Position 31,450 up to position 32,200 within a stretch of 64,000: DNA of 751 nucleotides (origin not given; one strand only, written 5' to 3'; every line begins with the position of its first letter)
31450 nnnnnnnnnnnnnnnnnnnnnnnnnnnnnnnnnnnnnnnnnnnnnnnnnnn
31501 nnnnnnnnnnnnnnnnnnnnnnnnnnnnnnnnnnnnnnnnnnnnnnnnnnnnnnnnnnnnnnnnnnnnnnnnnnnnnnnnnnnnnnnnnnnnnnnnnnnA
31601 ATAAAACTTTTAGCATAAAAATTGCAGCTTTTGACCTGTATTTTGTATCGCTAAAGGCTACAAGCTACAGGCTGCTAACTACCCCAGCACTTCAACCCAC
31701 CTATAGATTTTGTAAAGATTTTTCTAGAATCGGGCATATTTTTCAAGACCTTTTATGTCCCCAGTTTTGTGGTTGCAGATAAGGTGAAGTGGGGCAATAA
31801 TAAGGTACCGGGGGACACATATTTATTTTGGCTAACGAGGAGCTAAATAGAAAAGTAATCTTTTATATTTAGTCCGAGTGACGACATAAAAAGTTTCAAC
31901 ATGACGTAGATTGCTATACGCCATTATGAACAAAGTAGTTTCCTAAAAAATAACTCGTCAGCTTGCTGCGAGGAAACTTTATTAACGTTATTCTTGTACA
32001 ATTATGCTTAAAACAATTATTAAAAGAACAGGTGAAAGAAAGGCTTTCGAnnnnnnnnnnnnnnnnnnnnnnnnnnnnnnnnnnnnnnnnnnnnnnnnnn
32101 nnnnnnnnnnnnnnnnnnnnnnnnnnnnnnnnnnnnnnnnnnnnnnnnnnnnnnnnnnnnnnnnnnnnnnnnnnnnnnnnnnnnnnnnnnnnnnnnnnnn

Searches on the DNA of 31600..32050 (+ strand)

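Call 8: search_rna_families(source=window, start=31600, end=32050, threshold=evalue, max_evalue=10, show_alignments=3)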
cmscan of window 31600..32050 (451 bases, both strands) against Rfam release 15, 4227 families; matches with E-value up to 10: 4.
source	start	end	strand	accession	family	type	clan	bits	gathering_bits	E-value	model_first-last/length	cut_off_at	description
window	31868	31953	+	RF02991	GP20-a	Cis-reg;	-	18.1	47.2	1.3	1-97/97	no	GP20-a RNA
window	31735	31799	-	RF02218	ZNRD1-AS1_1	Gene; lncRNA;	-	17.7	50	0.32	1-68/68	no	ZNRD1 antisense RNA 1 conserved region 1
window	31827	31923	+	RF01625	ceN28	Gene; snRNA; snoRNA; CD-box;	-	17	70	0.78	1-88/88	no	Caenorhabditis snoRNA ceN28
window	31665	31723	+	RF00032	Histone3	Cis-reg;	-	11.7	34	6.9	1-46/46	no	Histone 3' UTR stem-loop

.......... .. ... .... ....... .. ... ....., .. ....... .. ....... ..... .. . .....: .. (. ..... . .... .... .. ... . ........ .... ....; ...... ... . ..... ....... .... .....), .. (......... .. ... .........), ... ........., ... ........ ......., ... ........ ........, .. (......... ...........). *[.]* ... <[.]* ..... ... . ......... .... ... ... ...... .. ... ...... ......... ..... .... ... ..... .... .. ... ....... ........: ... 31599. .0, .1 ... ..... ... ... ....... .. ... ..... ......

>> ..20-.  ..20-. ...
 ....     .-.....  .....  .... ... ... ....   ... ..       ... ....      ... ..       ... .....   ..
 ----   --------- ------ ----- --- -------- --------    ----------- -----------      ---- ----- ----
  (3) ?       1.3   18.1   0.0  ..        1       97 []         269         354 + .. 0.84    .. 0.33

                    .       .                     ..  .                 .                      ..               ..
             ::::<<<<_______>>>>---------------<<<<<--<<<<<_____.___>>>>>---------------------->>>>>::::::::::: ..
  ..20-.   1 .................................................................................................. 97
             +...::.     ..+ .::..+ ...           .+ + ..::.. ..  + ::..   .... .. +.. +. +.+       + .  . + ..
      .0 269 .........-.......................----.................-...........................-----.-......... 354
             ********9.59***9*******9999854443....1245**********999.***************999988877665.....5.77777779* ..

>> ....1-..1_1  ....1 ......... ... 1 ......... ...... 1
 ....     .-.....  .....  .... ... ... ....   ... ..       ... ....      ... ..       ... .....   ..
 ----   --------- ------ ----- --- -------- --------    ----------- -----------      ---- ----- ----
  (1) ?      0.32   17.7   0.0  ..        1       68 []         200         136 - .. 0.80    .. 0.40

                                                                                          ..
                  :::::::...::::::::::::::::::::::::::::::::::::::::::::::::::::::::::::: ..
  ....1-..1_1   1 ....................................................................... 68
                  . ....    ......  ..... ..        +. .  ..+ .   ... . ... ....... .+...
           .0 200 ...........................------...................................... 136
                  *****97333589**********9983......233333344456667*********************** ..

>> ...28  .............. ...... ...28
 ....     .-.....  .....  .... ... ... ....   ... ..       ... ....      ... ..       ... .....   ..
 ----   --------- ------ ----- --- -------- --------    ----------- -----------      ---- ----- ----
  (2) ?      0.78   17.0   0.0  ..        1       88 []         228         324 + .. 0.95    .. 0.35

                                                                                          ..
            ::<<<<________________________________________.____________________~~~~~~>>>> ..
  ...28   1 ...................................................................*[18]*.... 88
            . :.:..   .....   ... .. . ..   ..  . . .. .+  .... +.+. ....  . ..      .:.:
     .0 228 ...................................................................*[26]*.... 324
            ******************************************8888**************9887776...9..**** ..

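Call 49: search_dna_similar(query=window:31815-31990:+, collection=phages, mode=distant, max_evalue=0.01)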
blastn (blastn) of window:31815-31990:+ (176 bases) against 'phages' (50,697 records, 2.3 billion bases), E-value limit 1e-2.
No match.

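Call 50: search_dna_similar(query=window:31815-31990:+, collection=plasmids, mode=distant, max_evalue=0.01)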
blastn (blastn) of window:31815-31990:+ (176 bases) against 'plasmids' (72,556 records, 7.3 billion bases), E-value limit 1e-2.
No match.
